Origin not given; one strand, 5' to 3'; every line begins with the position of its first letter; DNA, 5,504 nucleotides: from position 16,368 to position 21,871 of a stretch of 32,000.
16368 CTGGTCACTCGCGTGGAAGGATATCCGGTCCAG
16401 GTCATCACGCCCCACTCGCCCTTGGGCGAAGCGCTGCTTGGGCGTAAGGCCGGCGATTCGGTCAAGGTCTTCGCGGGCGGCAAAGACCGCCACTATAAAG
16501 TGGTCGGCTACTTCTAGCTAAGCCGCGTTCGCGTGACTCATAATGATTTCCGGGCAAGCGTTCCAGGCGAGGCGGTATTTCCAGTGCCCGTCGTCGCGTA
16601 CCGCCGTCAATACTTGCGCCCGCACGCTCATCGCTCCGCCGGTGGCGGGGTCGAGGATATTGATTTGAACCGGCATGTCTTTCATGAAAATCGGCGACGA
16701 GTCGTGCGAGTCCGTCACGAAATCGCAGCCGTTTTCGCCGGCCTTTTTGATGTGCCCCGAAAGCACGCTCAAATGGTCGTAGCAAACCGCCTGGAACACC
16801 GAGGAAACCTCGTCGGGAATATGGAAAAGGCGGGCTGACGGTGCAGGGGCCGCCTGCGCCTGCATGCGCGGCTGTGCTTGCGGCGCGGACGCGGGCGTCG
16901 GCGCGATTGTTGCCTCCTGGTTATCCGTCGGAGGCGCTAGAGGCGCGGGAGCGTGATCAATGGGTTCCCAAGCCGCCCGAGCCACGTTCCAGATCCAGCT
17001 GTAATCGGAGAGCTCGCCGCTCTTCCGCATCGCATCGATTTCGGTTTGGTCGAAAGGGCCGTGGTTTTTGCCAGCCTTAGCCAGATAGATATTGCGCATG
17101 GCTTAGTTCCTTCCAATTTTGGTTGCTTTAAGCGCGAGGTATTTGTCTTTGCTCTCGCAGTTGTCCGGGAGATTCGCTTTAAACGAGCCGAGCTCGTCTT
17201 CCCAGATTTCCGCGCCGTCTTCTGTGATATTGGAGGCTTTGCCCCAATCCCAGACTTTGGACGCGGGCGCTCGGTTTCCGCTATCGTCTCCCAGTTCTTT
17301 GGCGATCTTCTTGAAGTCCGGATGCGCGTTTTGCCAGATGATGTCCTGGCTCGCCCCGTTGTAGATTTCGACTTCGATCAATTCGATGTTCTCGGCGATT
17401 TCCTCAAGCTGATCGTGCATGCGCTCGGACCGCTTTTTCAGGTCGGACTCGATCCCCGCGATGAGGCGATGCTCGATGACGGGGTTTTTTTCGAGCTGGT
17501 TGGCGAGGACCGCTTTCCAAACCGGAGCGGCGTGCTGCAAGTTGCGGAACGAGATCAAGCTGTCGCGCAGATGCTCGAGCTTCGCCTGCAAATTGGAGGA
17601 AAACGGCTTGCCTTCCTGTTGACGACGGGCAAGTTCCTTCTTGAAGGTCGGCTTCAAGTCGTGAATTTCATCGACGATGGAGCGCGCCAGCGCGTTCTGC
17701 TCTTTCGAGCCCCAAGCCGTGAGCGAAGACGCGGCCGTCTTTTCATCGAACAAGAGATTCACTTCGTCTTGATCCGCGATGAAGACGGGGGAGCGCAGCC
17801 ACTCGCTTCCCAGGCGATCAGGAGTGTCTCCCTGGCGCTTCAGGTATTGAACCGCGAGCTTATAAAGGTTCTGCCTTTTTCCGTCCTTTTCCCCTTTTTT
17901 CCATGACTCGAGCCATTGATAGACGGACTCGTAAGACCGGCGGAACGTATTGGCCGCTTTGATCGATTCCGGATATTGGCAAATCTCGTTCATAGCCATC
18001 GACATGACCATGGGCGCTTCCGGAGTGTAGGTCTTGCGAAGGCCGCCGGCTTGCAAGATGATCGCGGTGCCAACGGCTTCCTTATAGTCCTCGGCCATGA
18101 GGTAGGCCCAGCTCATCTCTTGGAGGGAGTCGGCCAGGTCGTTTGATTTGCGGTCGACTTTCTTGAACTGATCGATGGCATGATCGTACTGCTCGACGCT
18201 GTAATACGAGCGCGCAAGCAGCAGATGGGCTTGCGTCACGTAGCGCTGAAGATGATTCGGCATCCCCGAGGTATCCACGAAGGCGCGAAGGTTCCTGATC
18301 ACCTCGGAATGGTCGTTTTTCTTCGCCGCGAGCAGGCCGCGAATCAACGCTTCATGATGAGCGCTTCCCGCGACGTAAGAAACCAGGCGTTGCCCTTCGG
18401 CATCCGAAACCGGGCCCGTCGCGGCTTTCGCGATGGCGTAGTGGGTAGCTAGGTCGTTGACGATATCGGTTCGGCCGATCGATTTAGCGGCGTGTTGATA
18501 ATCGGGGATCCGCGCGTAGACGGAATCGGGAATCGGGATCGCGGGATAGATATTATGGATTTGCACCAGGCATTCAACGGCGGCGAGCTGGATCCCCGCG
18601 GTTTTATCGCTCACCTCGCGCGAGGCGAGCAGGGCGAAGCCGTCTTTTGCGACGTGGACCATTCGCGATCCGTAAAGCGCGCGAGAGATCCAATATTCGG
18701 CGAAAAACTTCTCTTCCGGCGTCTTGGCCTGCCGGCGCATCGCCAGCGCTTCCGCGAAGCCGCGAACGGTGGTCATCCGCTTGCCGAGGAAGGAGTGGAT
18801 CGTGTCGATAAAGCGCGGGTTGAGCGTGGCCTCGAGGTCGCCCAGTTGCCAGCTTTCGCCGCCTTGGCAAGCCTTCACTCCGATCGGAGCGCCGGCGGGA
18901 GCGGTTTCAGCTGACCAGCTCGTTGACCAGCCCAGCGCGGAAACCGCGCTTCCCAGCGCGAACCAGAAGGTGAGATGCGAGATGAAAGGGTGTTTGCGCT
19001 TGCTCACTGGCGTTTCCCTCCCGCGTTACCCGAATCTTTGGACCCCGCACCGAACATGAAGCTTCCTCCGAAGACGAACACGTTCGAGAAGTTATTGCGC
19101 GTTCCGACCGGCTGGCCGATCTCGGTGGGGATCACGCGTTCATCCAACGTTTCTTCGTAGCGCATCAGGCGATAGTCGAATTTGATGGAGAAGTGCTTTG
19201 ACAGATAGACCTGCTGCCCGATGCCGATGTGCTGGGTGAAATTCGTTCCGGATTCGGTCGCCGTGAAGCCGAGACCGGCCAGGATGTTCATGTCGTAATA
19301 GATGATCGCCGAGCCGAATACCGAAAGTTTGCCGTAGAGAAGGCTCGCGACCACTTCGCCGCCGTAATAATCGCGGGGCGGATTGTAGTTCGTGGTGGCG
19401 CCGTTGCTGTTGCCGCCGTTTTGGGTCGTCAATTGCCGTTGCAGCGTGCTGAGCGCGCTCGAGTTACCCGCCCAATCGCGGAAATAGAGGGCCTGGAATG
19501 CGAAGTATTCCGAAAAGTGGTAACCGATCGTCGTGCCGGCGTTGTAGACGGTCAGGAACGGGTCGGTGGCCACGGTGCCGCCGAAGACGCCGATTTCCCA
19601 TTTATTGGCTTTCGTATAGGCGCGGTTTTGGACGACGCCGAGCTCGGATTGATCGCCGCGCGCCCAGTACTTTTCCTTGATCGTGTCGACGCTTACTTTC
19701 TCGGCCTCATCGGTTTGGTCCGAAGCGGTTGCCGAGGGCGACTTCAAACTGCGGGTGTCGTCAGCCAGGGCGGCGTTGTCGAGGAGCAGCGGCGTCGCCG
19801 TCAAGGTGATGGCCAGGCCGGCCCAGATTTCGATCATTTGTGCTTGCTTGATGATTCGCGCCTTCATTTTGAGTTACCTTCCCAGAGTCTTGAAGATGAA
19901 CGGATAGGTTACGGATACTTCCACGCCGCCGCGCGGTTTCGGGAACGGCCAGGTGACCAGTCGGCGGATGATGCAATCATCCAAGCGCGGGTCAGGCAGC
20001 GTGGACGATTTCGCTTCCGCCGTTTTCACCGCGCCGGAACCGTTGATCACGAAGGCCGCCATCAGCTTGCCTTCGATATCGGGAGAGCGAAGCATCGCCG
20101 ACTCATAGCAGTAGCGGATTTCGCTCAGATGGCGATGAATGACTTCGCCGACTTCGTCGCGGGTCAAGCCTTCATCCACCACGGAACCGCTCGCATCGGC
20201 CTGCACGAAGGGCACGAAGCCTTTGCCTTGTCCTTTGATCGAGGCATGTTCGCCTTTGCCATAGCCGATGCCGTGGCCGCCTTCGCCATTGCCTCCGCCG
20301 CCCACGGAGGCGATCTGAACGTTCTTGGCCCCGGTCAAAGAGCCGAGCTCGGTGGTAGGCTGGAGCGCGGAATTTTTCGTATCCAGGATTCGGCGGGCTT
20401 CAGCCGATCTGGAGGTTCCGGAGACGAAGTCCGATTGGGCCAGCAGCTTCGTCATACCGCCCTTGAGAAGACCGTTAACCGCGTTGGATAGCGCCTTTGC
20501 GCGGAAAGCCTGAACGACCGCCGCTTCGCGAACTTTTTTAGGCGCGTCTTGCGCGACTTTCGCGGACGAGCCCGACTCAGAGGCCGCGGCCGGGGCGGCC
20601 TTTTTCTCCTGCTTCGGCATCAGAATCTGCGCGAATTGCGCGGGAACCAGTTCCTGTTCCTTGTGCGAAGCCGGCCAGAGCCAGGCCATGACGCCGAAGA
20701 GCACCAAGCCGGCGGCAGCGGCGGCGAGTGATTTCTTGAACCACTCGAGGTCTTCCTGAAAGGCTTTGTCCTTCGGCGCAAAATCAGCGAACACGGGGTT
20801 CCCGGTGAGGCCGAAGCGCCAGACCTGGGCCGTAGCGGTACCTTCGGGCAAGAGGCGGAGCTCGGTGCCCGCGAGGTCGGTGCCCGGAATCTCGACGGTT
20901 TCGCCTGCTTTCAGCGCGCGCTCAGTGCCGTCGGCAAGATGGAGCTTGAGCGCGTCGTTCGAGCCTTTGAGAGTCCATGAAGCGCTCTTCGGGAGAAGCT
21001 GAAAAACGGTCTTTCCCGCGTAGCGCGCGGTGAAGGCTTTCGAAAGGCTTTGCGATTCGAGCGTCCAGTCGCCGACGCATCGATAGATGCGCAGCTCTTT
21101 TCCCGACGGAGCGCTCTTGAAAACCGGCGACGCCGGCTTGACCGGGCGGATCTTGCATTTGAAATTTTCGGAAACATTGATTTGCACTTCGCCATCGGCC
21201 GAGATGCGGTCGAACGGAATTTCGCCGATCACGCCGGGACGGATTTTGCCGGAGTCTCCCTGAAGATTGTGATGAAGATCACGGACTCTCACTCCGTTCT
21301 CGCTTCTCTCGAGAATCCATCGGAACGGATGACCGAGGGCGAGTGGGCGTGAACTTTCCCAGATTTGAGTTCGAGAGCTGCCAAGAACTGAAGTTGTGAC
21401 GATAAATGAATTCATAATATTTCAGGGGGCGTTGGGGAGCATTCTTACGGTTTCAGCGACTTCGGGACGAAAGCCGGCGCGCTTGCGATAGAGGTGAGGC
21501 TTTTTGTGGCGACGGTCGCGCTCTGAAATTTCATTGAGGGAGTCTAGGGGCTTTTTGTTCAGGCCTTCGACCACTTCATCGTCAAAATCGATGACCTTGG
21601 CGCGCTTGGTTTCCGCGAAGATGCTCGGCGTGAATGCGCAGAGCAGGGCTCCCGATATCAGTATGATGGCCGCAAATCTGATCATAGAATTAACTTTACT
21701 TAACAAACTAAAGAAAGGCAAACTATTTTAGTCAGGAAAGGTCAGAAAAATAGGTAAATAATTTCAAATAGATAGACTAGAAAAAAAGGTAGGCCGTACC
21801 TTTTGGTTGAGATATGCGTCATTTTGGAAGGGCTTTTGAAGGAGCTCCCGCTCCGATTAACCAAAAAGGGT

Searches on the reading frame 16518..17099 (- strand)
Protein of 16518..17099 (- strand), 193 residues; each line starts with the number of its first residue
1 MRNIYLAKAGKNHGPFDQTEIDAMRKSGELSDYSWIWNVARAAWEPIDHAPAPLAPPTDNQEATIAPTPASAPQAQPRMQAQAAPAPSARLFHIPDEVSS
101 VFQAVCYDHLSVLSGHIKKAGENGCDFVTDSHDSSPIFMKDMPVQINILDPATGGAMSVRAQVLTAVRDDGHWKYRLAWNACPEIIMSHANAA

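Call 65: search_protein_families(library=pfam, proteins=[window:16518-17099:-], max_evalue=0.001)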
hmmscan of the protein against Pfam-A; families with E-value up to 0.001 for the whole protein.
window:16518-17099:- (193 aa): 1 family
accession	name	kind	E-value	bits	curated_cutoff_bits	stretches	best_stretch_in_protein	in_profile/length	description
PF14237.11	GYF_2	-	3.1e-05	24.1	25.8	1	5-50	2-47/50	GYF domain 2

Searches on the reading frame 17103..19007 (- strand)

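Call 8: search_protein_families(library=pfam, proteins=[window:17103-19007:-], max_evalue=0.01)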
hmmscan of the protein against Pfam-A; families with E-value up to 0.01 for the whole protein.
window:17103-19007:- (634 aa): 3 families
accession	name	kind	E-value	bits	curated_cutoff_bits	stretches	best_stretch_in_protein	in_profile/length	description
PF07719.23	TPR_2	-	0.00098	19.5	27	0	260-283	3-26/34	Tetratricopeptide repeat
PF13424.12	TPR_12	-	0.0024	18.4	30.1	0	271-312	23-65/77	Tetratricopeptide repeat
PF19440.5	TTC7_N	-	0.0089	15.5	27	0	234-308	78-147/386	Tetratricopeptide repeat protein 7 N-terminal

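Call 9: search_protein_families(library=ncbifam, proteins=[window:17103-19007:-], max_evalue=0.01)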
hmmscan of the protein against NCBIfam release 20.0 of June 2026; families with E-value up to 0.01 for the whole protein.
window:17103-19007:- (634 aa): 3 families
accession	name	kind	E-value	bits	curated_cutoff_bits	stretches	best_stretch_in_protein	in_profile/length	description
NF033756.1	gliding_GltC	equivalog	2e-19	69.8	450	1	234-385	300-450/622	adventurous gliding motility protein GltC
TIGR02795.1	tol_pal_ybgF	equivalog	4.7e-06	27.2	90.1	1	225-311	10-95/119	tol-pal system protein YbgF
NF040959.1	MamA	equivalog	0.00078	18.9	200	1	258-313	71-126/204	magnetosome protein MamA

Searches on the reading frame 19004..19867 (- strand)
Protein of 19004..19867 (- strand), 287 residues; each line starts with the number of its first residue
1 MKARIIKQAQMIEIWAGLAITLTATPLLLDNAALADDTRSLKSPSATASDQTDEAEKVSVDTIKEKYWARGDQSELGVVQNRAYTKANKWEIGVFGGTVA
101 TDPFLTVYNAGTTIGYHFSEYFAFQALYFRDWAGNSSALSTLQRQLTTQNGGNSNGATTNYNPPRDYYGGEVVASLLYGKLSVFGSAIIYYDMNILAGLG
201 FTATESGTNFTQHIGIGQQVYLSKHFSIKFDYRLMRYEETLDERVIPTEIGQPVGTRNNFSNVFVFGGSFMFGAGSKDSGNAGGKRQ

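Call 8: search_protein_families(library=pfam, proteins=[window:19004-19867:-], max_evalue=0.01)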
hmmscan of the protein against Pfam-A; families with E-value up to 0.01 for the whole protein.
window:19004-19867:- (287 aa): 0 families

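Call 9: search_protein_families(library=ncbifam, proteins=[window:19004-19867:-], max_evalue=0.01)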
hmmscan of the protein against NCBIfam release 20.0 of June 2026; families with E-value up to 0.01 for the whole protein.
window:19004-19867:- (287 aa): 1 family
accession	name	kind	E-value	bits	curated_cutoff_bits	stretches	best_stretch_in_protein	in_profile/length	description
TIGR04565.1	OMP_myx_plus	subfamily_domain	2.8e-20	72.9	60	1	97-258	2-149/161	outer membrane beta-barrel domain-containing protein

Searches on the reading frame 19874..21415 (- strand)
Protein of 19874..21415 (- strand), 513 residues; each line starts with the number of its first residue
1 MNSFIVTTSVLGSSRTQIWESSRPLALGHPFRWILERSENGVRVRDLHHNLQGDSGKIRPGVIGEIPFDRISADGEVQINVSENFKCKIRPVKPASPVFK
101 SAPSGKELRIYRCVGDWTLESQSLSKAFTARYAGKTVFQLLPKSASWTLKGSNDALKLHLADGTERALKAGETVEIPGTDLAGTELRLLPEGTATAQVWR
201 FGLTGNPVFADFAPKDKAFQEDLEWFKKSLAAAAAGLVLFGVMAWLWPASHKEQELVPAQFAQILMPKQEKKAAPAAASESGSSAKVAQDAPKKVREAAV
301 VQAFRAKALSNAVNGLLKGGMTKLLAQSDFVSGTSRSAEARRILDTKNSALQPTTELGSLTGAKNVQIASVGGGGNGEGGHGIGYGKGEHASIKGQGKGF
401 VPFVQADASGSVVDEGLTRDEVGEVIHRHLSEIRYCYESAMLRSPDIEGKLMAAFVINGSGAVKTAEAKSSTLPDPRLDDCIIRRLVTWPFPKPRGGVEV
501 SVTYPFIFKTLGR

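Call 8: search_protein_families(library=pfam, proteins=[window:19874-21415:-], max_evalue=0.01)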
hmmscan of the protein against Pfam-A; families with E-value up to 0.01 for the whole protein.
window:19874-21415:- (513 aa): 1 family
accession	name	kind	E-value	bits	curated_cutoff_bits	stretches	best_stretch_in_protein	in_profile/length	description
PF03544.19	TonB_C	-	0.0025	18.7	24.6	1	443-509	10-78/79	Gram-negative bacterial TonB protein C-terminal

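Call 9: search_protein_families(library=ncbifam, proteins=[window:19874-21415:-], max_evalue=0.01)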
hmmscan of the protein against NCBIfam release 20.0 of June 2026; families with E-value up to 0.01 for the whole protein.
window:19874-21415:- (513 aa): 4 families
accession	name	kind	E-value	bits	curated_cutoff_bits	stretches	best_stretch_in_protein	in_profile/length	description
NF033760.1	gliding_GltG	equivalog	1.2e-35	123.2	650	1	268-512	401-649/650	adventurous gliding motility protein GltG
NF033768.1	myxo_SS_tail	domain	4.5e-30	103.6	40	1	417-509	1-92/92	AgmX/PglI C-terminal domain-containing protein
NF033761.1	gliding_GltJ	equivalog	6.9e-09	35.3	450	1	258-508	427-671/671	adventurous gliding motility protein GltJ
TIGR01352.1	tonB_Cterm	subfamily_domain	0.00027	21.2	27.1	1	443-509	8-74/76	TonB family protein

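Call 22: find_homologous_proteins(query=window:19874-21415:-, max_evalue=1e-20)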
Query window:19874-21415:- (513 aa): 198 proteins with E <= 1e-20 among 8000 candidates; the best 120 are listed.
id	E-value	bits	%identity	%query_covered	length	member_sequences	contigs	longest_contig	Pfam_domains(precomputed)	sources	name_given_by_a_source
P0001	0.0e+0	1052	100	92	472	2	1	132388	-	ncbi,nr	ncbi:MAG: AgmX/PglI C-terminal domain-containing protein [Oligoflexia bacterium]|nr:AgmX/PglI C-term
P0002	5.7e-223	759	69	100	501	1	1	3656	PF03544.20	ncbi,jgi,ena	jgi:TonB family protein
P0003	1.9e-220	751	68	100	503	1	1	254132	PF03544.20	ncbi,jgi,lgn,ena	jgi:TonB family protein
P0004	1.4e-189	649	62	95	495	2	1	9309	-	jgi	jgi:hypothetical protein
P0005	2.0e-179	616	58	100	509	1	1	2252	-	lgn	-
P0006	8.9e-177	607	56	100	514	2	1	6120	-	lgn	-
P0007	1.0e-170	587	54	100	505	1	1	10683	-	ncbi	-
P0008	1.9e-170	586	54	100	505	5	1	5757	PF03544.20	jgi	jgi:TonB family protein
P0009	1.6e-169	583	54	100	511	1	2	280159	PF03544.20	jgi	jgi:TonB family protein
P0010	4.6e-168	578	54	100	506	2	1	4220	PF03544.20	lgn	-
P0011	9.9e-168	577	53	100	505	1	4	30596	PF03544.20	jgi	jgi:TonB family protein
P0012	1.8e-159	550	53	100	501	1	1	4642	-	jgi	jgi:TonB family protein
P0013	2.6e-157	543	52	100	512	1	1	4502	-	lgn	-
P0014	2.4e-154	533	50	100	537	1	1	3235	PF03544.20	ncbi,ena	-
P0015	3.6e-149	516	49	100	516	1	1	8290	PF03544.20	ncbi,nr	ncbi:MAG: AgmX/PglI C-terminal domain-containing protein, partial [Oligoflexia bacterium]|nr:AgmX/Pg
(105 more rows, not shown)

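Call 24: find_encoding_contigs(protein=P0003, flank=10000, max_places=2)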
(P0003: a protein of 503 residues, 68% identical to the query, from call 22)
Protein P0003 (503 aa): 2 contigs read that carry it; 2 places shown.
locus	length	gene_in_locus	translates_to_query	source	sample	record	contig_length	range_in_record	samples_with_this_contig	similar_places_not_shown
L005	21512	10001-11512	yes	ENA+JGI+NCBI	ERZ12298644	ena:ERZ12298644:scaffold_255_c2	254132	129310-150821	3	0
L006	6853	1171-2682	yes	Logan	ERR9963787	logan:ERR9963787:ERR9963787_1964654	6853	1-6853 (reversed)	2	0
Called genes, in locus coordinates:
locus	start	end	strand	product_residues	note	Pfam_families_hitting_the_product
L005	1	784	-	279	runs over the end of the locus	PF16976:RcpC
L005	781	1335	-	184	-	-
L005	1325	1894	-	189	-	PF07811:TadE (weak)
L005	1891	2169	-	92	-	-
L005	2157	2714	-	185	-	PF01478:Peptidase_A24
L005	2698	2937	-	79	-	-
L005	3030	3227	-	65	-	PF16982:Flp1_like (weak)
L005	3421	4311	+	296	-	-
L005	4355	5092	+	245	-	PF01618:MotA_ExbB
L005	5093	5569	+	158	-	PF02472:ExbD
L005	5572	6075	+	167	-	PF02472:ExbD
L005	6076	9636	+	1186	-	PF13174:TPR_6 (faint), PF07719:TPR_2 (faint), PF13428:TPR_14 (faint), PF13432:TPR_16 (faint), PF14559:TPR_19 (faint)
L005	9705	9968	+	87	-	-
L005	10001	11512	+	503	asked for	PF03544:TonB_C (faint)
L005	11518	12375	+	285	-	-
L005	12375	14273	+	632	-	-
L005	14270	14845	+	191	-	PF14237:GYF_2 (weak)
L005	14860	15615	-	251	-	PF23023:Anti-Pycsar_Apyc1, PF12706:Lactamase_B_2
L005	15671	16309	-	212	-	PF00072:Response_reg, PF00486:Trans_reg_C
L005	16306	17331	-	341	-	PF00512:HisKA, PF02518:HATPase_c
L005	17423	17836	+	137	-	PF01272:GreA_GreB (weak)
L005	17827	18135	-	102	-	-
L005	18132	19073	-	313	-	PF01551:Peptidase_M23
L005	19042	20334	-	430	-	PF13742:tRNA_anti_2, PF01336:tRNA_anti-codon, PF02601:Exonuc_VII_L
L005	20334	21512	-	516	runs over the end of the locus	PF22694:CtpB_N-like, PF00595:PDZ, PF13180:PDZ_2, PF17820:PDZ_6, PF03572:Peptidase_S41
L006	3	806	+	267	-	?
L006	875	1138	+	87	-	-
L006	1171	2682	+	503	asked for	PF03544:TonB_C (faint)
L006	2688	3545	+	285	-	-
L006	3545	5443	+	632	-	-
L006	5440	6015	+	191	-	PF14237:GYF_2 (weak)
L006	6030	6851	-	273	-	?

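Call 25: find_encoding_contigs(protein=P0004, flank=10000, max_places=2)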
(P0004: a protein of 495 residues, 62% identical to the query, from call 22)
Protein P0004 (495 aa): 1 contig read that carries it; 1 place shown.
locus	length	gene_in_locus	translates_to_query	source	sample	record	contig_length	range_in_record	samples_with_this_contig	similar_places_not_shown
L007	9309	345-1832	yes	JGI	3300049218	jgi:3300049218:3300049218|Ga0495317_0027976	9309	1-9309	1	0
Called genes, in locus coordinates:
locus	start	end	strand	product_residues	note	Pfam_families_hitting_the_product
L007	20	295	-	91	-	-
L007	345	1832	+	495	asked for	-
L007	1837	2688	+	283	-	-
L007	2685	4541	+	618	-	-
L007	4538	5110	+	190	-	PF14237:GYF_2 (weak)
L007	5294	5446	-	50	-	-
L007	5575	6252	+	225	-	-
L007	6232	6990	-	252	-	PF23023:Anti-Pycsar_Apyc1, PF00753:Lactamase_B, PF12706:Lactamase_B_2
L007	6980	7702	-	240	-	PF00072:Response_reg, PF00486:Trans_reg_C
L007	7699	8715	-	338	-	PF00512:HisKA, PF02518:HATPase_c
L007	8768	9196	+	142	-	PF01272:GreA_GreB (weak)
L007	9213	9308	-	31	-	?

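Call 26: find_encoding_contigs(protein=P0009, flank=10000, max_places=2)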
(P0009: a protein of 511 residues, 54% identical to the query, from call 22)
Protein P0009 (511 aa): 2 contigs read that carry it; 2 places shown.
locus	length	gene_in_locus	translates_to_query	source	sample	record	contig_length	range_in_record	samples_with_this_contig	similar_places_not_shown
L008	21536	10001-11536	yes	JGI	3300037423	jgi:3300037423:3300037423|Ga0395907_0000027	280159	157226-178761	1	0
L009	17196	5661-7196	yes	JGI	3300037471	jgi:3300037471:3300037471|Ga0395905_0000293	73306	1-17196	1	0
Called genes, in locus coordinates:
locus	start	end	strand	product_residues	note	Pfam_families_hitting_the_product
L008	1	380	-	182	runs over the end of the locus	PF01478:Peptidase_A24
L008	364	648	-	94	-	-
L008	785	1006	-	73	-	PF16982:Flp1_like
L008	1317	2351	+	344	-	-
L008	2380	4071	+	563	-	-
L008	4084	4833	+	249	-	PF01618:MotA_ExbB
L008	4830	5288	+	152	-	PF02472:ExbD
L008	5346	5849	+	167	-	PF02472:ExbD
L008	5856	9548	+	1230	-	PF13174:TPR_6 (faint), PF00515:TPR_1 (faint), PF07719:TPR_2 (faint), PF13432:TPR_16 (faint)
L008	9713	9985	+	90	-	-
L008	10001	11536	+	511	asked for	PF03544:TonB_C (weak)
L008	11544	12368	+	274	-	PF13505:OMP_b-brl (weak)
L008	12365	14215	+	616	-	-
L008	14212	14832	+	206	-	-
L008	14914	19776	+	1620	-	PF01435:Peptidase_M48 (faint), PF03109:ABC1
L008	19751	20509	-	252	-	PF00290:Trp_syntA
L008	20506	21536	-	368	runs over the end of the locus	PF00291:PALP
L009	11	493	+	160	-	PF01618:MotA_ExbB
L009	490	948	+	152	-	PF02472:ExbD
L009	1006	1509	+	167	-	PF02472:ExbD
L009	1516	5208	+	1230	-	PF13174:TPR_6 (faint), PF00515:TPR_1 (faint), PF07719:TPR_2 (faint), PF13432:TPR_16 (faint)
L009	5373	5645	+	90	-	-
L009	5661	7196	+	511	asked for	PF03544:TonB_C (weak)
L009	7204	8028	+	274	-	PF13505:OMP_b-brl (weak)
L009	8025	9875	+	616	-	-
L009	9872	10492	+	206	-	-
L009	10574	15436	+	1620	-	PF01435:Peptidase_M48 (faint), PF03109:ABC1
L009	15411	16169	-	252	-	PF00290:Trp_syntA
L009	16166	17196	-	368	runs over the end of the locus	PF00291:PALP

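Call 74: find_encoding_contigs(protein=P0002, flank=10000, max_places=2)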
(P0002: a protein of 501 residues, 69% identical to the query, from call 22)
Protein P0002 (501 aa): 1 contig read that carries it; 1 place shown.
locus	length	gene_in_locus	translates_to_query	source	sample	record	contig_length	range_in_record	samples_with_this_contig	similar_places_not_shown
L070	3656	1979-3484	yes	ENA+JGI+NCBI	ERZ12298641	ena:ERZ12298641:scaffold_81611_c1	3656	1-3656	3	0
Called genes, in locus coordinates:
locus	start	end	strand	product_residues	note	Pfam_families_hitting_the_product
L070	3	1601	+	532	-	?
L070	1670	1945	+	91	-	-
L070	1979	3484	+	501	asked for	PF03544:TonB_C (faint)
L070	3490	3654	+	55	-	?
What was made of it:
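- Closest known: Agl-Glt gliding machinery clusters. Different: Relatives have the uninterrupted order (calls 24, 26, 74).
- Only three independent relatives could be examined at the junction (calls 24, 26, 74).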

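Call 75: find_encoding_contigs(protein=P0006, flank=10000, max_places=2)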
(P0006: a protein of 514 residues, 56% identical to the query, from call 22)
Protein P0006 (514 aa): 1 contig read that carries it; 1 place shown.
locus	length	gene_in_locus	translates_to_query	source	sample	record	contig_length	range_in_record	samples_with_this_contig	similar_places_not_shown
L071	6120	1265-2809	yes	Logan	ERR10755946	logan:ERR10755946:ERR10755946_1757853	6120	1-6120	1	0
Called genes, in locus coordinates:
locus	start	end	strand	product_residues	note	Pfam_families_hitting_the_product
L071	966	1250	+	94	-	-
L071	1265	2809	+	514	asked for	-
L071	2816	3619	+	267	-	-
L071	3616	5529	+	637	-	-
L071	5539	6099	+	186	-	PF14237:GYF_2 (weak), PF07238:PilZ (weak)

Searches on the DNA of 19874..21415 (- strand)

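Call 78: search_rna_families(sources=[L071, L070], threshold=gathering)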
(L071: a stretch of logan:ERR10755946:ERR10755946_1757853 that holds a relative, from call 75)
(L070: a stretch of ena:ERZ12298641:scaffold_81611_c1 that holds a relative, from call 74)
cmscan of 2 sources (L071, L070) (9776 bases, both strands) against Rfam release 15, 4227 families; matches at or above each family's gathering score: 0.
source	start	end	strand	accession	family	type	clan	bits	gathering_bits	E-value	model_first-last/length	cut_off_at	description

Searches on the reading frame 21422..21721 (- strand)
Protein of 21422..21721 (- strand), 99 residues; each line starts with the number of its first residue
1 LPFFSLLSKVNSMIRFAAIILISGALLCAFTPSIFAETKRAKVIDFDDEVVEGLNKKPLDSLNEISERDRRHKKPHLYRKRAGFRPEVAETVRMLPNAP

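Call 8: search_protein_families(library=pfam, proteins=[window:21422-21721:-], max_evalue=0.01)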
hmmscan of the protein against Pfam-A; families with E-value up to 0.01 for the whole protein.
window:21422-21721:- (99 aa): 0 families

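Call 9: search_protein_families(library=ncbifam, proteins=[window:21422-21721:-], max_evalue=0.01)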
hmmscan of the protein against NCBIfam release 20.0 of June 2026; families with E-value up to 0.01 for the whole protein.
window:21422-21721:- (99 aa): 1 family
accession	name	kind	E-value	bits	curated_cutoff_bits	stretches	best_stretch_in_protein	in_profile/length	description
NF033764.1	gliding_CglF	equivalog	0.00017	21.5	90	1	36-93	32-86/88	adventurous gliding motility protein CglF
